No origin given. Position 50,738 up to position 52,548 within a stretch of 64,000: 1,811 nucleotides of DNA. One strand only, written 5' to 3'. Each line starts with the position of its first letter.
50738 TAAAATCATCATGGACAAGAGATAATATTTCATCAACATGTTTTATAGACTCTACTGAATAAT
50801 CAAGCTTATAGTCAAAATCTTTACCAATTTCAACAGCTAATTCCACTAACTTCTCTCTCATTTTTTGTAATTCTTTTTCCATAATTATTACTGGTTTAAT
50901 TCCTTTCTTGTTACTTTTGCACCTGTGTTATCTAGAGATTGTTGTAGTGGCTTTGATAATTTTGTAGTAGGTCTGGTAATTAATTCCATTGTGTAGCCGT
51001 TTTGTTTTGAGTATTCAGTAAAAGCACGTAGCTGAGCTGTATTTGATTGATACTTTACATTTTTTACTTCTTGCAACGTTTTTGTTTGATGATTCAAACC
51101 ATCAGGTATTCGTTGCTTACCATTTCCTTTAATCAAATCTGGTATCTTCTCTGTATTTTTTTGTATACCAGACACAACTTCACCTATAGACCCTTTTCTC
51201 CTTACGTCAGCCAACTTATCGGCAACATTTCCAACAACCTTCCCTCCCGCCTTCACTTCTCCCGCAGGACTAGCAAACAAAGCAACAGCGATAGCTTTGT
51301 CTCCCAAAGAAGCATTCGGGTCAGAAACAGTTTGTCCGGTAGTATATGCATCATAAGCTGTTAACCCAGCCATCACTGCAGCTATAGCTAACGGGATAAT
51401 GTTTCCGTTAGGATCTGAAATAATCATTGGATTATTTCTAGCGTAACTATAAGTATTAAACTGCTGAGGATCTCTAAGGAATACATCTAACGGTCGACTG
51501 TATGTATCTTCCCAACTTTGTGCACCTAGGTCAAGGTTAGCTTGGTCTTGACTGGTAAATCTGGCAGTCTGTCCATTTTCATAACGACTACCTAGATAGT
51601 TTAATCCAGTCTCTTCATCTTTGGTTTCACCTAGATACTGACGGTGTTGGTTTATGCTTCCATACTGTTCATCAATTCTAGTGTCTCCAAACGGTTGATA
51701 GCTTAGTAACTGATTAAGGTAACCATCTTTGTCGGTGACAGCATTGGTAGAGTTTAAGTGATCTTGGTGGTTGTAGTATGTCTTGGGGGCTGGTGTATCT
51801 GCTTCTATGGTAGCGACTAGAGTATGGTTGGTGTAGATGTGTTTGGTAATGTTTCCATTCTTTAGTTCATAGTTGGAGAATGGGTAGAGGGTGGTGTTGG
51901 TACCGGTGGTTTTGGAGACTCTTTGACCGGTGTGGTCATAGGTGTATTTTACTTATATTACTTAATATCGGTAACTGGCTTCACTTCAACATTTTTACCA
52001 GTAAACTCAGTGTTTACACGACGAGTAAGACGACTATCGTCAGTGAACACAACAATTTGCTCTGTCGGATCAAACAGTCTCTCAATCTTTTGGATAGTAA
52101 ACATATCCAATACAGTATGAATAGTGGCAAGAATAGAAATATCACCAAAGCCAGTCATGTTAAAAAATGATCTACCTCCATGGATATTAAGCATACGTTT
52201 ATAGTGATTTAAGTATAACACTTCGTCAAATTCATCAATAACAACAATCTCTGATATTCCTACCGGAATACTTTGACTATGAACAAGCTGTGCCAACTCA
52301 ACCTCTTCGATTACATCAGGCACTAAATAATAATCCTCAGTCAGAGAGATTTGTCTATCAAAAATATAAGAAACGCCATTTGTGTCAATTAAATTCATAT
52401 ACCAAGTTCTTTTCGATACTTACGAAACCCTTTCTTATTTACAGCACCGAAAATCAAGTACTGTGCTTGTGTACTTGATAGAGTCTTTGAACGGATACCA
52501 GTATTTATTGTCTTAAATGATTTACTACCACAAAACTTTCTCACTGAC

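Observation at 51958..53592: Unrecognised three-ORF module (frameshifted ~410-aa protein + PIN-domain nuclease) embedded inside the Rhs cassette array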

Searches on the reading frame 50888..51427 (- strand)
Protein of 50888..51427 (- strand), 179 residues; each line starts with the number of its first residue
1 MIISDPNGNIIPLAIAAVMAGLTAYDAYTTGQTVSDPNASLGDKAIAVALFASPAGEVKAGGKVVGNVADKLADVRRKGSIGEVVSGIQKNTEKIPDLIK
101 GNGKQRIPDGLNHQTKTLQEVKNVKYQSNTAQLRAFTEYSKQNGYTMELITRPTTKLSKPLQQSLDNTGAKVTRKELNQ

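Call 3: search_protein_families(library=pfam, proteins=[window:50888-51427:-], max_evalue=1)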
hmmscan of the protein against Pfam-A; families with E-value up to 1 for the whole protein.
window:50888-51427:- (179 aa): 3 families
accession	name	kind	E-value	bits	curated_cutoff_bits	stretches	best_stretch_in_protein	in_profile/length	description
PF15649.12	Tox-REase-7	-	4.4e-24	85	25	1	79-161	1-84/84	Restriction endonuclease fold toxin 7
PF13156.12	Mrr_cat_2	-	0.0069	16.7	22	1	127-178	57-108/127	Restriction endonuclease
PF05939.18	Phage_min_tail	-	0.066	14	39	1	104-154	29-76/108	Phage minor tail protein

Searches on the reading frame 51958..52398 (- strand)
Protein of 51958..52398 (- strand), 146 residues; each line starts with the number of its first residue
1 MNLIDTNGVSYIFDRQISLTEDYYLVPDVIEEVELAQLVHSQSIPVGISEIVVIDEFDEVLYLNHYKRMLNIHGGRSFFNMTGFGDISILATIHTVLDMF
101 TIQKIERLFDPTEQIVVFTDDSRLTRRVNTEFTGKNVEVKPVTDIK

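Call 3: search_protein_families(library=pfam, proteins=[window:51958-52398:-], max_evalue=1)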
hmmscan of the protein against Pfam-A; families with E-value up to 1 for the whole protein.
window:51958-52398:- (146 aa): 2 families
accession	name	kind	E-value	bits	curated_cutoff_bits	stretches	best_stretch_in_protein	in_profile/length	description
PF21753.2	DACNK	-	0.024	14.8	27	0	10-34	16-40/146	Probable sensor domain DACNK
PF01827.32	FTH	-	0.12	12.6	22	1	29-108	43-109/141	FTH domain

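Call 4: search_protein_families(library=padloc, proteins=[window:51958-52398:-], max_evalue=1)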
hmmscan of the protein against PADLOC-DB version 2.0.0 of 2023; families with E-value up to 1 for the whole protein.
window:51958-52398:- (146 aa): 0 families

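Call 5: search_protein_families(library=ncbifam, proteins=[window:51958-52398:-], max_evalue=1)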
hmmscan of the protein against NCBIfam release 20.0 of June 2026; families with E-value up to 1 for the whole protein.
window:51958-52398:- (146 aa): 0 families

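Call 6: search_protein_families(library=phrogs, proteins=[window:51958-52398:-], max_evalue=1)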
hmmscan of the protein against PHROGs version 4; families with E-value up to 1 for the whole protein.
window:51958-52398:- (146 aa): 1 family
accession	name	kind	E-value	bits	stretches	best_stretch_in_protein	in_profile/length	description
phrog_33461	-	unknown function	0.3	11.4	1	14-57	146-190/261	-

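Call 9: find_homologous_proteins(query=window:51958-52398:-, max_evalue=0.001)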
Query window:51958-52398:- (146 aa): 63 proteins with E <= 0.001 among 71 candidates.
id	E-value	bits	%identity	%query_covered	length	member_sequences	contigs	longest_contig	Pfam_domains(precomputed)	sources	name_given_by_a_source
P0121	3.2e-88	311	100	100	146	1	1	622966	-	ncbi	ncbi:MAG: hypothetical protein R3B60_00985 [Candidatus Paceibacterota bacterium]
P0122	5.0e-65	236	71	100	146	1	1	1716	-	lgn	-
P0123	5.4e-59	216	66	100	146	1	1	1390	-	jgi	jgi:hypothetical protein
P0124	2.8e-58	214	65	100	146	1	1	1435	-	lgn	-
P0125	8.2e-57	209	64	100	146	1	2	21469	-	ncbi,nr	ncbi:MAG: hypothetical protein KBC62_02380 [Candidatus Pacebacteria bacterium]|nr:hypothetical prote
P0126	1.9e-52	195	60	100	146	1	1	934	-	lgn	-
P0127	5.2e-52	194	60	100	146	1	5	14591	-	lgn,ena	-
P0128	7.0e-51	190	59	100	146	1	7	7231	-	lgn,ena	-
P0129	1.2e-50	189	62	100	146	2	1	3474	-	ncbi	-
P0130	2.1e-50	188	59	98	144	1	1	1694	-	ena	-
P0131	3.2e-50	188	61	99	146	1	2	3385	-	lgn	-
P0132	9.6e-50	186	57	100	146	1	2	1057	-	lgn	-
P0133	6.2e-48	180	56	100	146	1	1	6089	-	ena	-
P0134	3.1e-47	178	56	100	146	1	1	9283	-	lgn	-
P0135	4.1e-47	178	55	100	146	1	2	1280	-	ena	-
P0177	6.3e-27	112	45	100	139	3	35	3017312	-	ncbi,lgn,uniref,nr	ncbi:hypothetical protein [Methylophilus sp. DW102]|uniref:hypothetical protein n=1 Tax=Methylophilu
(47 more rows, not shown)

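Call 18: search_solved_structures(query=A4, max_evalue=10, show_alignments=2)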
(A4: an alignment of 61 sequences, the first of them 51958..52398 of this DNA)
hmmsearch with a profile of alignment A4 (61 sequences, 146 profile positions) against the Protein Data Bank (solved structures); distinct sequences matched with E-value up to 10: 6.
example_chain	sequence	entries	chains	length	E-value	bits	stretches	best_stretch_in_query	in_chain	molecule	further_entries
4r9n_A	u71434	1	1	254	0.15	15.3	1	6-49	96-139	Lmo0547 protein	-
7jzk_D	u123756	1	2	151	0.49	13.6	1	68-94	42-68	Rifin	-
6p4f_A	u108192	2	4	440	0.92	12.8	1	111-140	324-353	DNA-dependent ATPase XPBII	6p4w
5tnu_A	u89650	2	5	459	1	12.7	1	111-140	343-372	DNA-dependent ATPase XPBII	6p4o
2lrh_A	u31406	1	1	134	1.4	12.2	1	112-144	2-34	De novo designed protein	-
6af0_A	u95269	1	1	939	1.4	12.2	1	64-119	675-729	Ctr9 protein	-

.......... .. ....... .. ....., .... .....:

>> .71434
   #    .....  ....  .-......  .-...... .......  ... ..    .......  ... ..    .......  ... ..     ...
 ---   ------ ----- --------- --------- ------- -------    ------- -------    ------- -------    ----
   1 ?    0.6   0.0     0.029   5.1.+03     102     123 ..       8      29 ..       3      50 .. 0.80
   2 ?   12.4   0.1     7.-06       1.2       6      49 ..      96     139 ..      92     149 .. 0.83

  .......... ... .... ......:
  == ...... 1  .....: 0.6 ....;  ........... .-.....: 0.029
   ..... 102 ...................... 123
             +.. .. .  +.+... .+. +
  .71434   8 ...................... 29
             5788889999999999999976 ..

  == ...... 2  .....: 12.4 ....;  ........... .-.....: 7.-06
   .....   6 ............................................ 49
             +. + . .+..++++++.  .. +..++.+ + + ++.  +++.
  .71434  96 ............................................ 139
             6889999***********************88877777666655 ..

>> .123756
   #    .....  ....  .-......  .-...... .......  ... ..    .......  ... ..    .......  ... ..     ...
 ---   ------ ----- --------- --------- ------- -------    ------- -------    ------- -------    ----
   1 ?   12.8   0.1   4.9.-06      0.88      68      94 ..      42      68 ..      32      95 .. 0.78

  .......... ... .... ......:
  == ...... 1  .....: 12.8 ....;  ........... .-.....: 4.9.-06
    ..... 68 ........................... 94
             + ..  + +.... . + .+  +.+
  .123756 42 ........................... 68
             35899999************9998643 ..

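Call 22: find_encoding_contigs(protein=P0177, flank=6000, max_places=3)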
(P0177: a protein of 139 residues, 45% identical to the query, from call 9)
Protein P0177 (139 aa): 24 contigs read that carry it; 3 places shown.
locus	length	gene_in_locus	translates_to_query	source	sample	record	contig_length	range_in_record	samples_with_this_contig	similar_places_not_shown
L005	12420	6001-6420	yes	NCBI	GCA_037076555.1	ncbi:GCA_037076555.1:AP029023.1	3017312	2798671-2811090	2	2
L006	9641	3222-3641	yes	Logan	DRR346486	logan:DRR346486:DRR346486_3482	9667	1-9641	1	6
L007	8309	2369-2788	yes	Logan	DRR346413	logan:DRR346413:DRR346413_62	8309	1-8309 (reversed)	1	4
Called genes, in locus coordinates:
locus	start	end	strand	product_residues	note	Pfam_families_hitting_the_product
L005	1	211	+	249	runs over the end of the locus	PF08238:Sel1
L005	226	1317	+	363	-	PF03747:ADP_ribosyl_GH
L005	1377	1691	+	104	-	-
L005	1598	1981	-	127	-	-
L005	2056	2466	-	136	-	PF01850:PIN (faint), PF13470:PIN_3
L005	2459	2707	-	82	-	PF02604:PhdYeFM_antitox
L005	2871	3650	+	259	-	PF06764:DUF1223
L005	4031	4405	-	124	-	PF07007:LprI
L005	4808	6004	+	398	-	-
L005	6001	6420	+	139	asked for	-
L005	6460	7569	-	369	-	-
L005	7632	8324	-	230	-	PF12637:TSCPD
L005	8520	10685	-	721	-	PF00317:Ribonuc_red_lgN, PF02867:Ribonuc_red_lgC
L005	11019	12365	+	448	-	PF04413:Glycos_transf_N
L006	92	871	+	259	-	PF06764:DUF1223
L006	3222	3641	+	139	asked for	-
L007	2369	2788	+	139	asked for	-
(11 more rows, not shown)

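Call 24: predict_structure(alignment_id=A4)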
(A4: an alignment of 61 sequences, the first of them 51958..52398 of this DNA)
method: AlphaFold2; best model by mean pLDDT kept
length: 146 residues; sequences in the alignment: 61
mean_pLDDT: 90.4   pTM: 0.86
mean pLDDT of the five models: 90.4, 90.2, 89.3, 89.0, 88.9
residues with pLDDT >= 90: 117; 70-90: 19; 50-70: 6; < 50: 4
segments of 3 or more residues with pLDDT < 50: 77-80
pLDDT, mean of each block of 10 residues (from residue 1): 95 94 95 89 92 94 92 54 84 97 91 95 94 96 96
secondary structure, 60 per line:
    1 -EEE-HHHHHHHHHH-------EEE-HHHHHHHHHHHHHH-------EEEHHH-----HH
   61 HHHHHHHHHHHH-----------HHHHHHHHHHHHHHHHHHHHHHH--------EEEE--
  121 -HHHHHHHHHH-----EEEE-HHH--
elements in order: E2-4 H6-15 E23-25 H27-40 E48-50 H59-72 H84-106 E115-118 H122-131 E137-140

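Call 28: fold_search(model_id=the predicted structure, library=pdb)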
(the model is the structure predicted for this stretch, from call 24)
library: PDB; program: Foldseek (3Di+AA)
matches with E <= 10: 621; with E <= 0.001: 0
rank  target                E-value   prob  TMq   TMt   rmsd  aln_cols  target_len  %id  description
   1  5k36_K                3.2e-02  0.97  0.53  0.10   6.0       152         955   15  Structure of an eleven component nuclear RNA exosome complex bound to RNA (released 2016-11-02)
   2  5vzj_K                5.0e-02  0.94  0.53  0.10   6.0       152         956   15  STRUCTURE OF A TWELVE COMPONENT MPP6-NUCLEAR RNA EXOSOME COMPLEX BOUND TO RNA (released 2017-08-02)
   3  6ez3_B                5.4e-02  0.28  0.29  0.22   9.8       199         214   10  Structure of CDPS from Staphylococcus haemolyticus (released 2018-11-14)
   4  6yqx                  8.4e-02  0.13  0.21  0.18  12.2       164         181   13  Crystal structure of DeNovoTIM13, a de novo designed TIM barrel (released 2021-07-21)
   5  1s6y                  1.0e-01  0.21  0.28  0.15   9.4       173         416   18  2.3A crystal structure of phospho-beta-glucosidase (released 2004-05-25)
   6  5c3m_C                1.0e-01  0.16  0.25  0.14   9.7       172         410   17  Crystal structure of Gan4C, a GH4 6-phospho-glucosidase from Geobacillus stearothermophilus (released 2016-06-29)
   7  6ez3_E                1.1e-01  0.21  0.29  0.22  11.9       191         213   10  Structure of CDPS from Staphylococcus haemolyticus (released 2018-11-14)
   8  9g8n_M                1.8e-01  0.47  0.43  0.09   6.4       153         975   14  80S-bound human Ski2-exosome complex (released 2024-10-16)
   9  9v4b_B                1.8e-01  0.13  0.24  0.20  12.2       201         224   11  Selective Production of Versatile L-Glyceraldehyde from C1 and/or C2 aldehydes (released 2025-11-12)
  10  3c85_C                2.0e-01  0.15  0.27  0.27   9.5       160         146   11  Crystal structure of TrkA domain of putative glutathione-regulated potassium-efflux KefB from Vibrio parahaemolyticus (released 2008-03-04)
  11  2nwq_B                3.2e-01  0.20  0.36  0.26   8.8       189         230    8  Short chain dehydrogenase from Pseudomonas aeruginosa (released 2006-11-28)
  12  6d6q_K                3.4e-01  0.41  0.45  0.10   7.4       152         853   12  Human nuclear exosome-MTR4 RNA complex - overall reconstruction (released 2018-06-20)
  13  7qxf_B                3.6e-01  0.10  0.25  0.20  12.1       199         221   14  Fructose-6-phosphate aldolase (FSA) mutant R134V, S166G, with covalently bound active site ligand (released 2023-02-08)
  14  9v4c_A                3.8e-01  0.11  0.26  0.20  11.5       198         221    8  Selective Production of Versatile L-Glyceraldehyde from C1 and/or C2 aldehydes (released 2025-11-12)
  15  6xeh_MODEL_1_A        4.3e-01  0.30  0.30  0.35   8.9       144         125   13  Solution NMR Structure of DE NOVO DESIGNED Rossmann 2x3 Fold Protein r2x3_168, Northeast Structural Genomics C (released 2020-08-05)
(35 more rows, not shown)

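Call 29: search_protein_families(library=pfam, alignment_id=A4, max_evalue=1)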
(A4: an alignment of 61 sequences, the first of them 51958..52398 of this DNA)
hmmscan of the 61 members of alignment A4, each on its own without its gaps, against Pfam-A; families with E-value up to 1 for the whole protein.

A. member 1, window:51958-52398:- (146 aa): 2 families
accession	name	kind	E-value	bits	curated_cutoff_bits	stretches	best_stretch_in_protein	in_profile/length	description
PF21753.2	DACNK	-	0.024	14.8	27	0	10-34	16-40/146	Probable sensor domain DACNK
PF01827.32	FTH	-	0.12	12.6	22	1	29-108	43-109/141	FTH domain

B. families by the number of members that match (of 61 scanned): 26 families (the first 25 are shown)
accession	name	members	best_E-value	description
PF22222.1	Cpf1_PI-like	6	0.043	CRISPR-associated endonuclease Cpf1 PI domain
PF22204.1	C2c1_WED-II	3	0.033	CRISPR-associated endonuclease C2c1, wedge domain, second region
PF13524.12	Glyco_trans_1_2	2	0.052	Glycosyl transferase-like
PF07206.16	Baculo_LEF-10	2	0.063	Baculovirus late expression factor 10 (LEF-10)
PF12696.13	TraG-D_C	2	0.11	TraM recognition site of TraD and TraG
PF14556.11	AF2331-like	2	0.17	AF2331-like protein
PF00056.29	Ldh_1_N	1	0.0099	lactate/malate dehydrogenase, NAD binding domain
PF21753.2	DACNK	1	0.024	Probable sensor domain DACNK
PF22516.1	PreP_C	1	0.025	PreP C-terminal domain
PF09973.14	DUF2208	1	0.033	Predicted membrane protein (DUF2208)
PF11506.14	DUF3217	1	0.036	Protein of unknown function (DUF3217)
PF20353.3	DUF6648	1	0.056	Family of unknown function (DUF6648)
PF12866.13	DUF3823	1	0.061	Protein of unknown function (DUF3823) N-terminal domain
PF07380.17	Pneumo_M2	1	0.076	Pneumovirus M2 protein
PF22225.1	RavZ_C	1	0.089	RavZ C-terminal PI3P-binding domain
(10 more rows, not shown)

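Call 71: search_protein_families(library=padloc, alignment_id=A4, max_evalue=0.1)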
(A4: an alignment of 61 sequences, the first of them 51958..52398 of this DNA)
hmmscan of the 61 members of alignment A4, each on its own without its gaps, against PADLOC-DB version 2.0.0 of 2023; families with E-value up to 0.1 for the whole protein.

A. member 1, window:51958-52398:- (146 aa): 0 families

B. families by the number of members that match (of 61 scanned): 9 families
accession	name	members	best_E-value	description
PDLC04398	PDC-M07B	7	0.019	-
PDLC04395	PDC-M07B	4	0.01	-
PDLC05043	PDC-S57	2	0.00034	-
PDLC01227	Cas12a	1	0.0023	"CRISPR-associated protein Cpf1, subtype PREFRAN"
PDLC03956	RmrA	1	0.0068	-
PDLC00098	GajA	1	0.0072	AAA ATPase domain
PDLC00831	E1-E2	1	0.01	E1-E2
PDLC00102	GajA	1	0.023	AAA ATPase domain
PDLC01887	CARF4--CARF_PDDEXK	1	0.042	-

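Call 78: fold_search(model_id=the predicted structure, library=viral)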
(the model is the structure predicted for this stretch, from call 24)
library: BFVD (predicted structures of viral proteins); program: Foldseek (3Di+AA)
matches with E <= 10: 207; with E <= 0.001: 0
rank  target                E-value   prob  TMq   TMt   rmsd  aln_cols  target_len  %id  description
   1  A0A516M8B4            1.8e-01  0.16  0.28  0.24  11.6       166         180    8  (no name in the UniProt tables at hand)
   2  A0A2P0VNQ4            1.9e-01  0.25  0.30  0.28   9.0       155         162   13  LabA-like/DUF88 superfamily protein [Tetraselmis virus 1]
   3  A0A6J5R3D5            2.4e-01  0.25  0.33  0.32   7.6       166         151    9  HAD_like domain containing protein [uncultured Caudovirales phage]
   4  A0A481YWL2            2.4e-01  0.25  0.30  0.20   6.8       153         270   12  Uncharacterized protein [Marseillevirus LCMAC201]
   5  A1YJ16                3.6e-01  0.11  0.26  0.21  10.8       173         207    9  Ecdysteroid UDP-glucosyltransferase [Spodoptera frugiperda nuclear polyhedrosis virus]
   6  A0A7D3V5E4            5.6e-01  0.12  0.33  0.26   8.7       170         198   14  HAD hydrolase [Fadolivirus FV1/VV64]
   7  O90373                7.2e-01  0.14  0.32  0.29   9.6       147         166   14  UL45 protein (Fragment) [Rhesus cytomegalovirus (strain 68-1)]
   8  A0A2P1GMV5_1          7.7e-01  0.14  0.34  0.06   7.5       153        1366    9  Replicase polyprotein 1ab [Chinook salmon bafinivirus]
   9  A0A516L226            7.7e-01  0.11  0.19  0.18  14.9        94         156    8  (no name in the UniProt tables at hand)
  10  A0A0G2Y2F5            8.2e-01  0.12  0.33  0.20  10.0       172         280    9  DRBM domain-containing protein [Acanthamoeba polyphaga mimivirus Kroon]
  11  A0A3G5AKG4            8.7e-01  0.08  0.25  0.08  18.0       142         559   10  Class I SAM-dependent methyltransferase [Sylvanvirus sp.]
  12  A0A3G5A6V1            8.7e-01  0.05  0.20  0.13  13.3       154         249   16  Uncharacterized protein [Harvfovirus sp.]
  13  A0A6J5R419            1.4e+00  0.07  0.27  0.12   8.3       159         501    8  Prohead protease [uncultured Caudovirales phage]
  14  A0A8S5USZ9            1.4e+00  0.06  0.27  0.16  12.4       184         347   11  Tubulin [Myoviridae sp. ctijX18]
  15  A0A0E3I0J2            1.4e+00  0.13  0.27  0.20  13.3        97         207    8  Methyltransferase type 12 domain-containing protein [Synechococcus phage ACG-2014f]
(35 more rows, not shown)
